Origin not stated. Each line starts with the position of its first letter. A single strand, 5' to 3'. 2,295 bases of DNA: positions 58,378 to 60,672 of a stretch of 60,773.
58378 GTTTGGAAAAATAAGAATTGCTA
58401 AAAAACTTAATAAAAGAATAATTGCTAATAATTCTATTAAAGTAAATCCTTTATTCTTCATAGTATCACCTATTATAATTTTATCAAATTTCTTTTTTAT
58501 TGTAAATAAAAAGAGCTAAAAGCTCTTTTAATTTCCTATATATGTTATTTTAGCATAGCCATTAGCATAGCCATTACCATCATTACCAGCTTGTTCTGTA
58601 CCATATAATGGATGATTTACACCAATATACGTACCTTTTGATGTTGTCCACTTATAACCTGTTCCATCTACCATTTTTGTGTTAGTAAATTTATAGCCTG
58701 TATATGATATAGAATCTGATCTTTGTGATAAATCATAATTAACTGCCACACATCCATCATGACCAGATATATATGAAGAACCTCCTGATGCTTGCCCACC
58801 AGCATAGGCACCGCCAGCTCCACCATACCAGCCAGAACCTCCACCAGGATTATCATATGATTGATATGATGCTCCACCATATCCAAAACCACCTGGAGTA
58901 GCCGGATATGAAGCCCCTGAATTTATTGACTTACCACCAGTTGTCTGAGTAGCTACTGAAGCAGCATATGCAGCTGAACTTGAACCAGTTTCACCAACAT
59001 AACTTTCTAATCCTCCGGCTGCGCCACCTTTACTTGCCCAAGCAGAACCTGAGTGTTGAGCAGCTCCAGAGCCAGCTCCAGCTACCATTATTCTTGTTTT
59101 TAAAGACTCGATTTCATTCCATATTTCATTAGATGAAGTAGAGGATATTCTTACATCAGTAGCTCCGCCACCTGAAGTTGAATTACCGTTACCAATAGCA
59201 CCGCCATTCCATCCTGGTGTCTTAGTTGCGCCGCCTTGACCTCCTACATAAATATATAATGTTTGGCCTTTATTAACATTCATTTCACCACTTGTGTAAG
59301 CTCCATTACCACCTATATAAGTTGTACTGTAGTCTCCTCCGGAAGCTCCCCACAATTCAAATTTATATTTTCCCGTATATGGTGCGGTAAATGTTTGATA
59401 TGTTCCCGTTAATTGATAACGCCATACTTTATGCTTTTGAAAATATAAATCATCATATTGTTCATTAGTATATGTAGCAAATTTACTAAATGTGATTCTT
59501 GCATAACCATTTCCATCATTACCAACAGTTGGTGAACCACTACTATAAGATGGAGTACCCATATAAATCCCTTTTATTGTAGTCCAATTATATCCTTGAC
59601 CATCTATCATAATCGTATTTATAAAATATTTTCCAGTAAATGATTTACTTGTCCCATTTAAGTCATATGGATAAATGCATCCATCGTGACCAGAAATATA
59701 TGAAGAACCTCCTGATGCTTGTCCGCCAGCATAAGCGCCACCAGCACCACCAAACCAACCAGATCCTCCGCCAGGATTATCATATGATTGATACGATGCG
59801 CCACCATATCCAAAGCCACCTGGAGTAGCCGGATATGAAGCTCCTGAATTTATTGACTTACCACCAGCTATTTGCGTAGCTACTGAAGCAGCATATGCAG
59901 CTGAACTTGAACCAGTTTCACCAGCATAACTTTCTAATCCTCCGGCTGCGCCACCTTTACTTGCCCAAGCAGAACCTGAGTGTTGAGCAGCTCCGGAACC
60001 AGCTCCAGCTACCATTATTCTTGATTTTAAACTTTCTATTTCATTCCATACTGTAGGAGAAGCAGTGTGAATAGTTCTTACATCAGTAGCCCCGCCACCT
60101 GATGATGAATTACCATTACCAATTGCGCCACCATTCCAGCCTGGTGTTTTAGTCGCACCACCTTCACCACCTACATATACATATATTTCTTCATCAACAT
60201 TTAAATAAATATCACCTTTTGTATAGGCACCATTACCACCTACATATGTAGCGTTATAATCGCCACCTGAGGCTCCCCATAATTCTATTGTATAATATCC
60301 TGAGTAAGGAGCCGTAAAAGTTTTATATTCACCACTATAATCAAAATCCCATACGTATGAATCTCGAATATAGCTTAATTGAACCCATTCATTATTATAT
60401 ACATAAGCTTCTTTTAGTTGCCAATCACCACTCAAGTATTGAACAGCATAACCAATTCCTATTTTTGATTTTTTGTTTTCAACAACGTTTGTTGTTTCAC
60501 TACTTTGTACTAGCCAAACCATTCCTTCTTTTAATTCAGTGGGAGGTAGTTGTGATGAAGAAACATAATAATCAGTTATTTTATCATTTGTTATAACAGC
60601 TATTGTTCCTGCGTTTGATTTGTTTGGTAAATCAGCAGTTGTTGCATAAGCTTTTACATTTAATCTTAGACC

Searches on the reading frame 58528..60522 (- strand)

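Call 81: search_protein_families(library=pfam, proteins=[window:58528-60522:-], max_evalue=0.001)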
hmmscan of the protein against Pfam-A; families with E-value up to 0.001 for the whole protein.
window:58528-60522:- (664 aa): 1 family
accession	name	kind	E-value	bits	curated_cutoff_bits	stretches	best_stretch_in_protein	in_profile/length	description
PF12810.13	ALK_LTK_GRD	-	3.6e-84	283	24.5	2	383-661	7-242/243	ALK/LTK, Glycine-rich domain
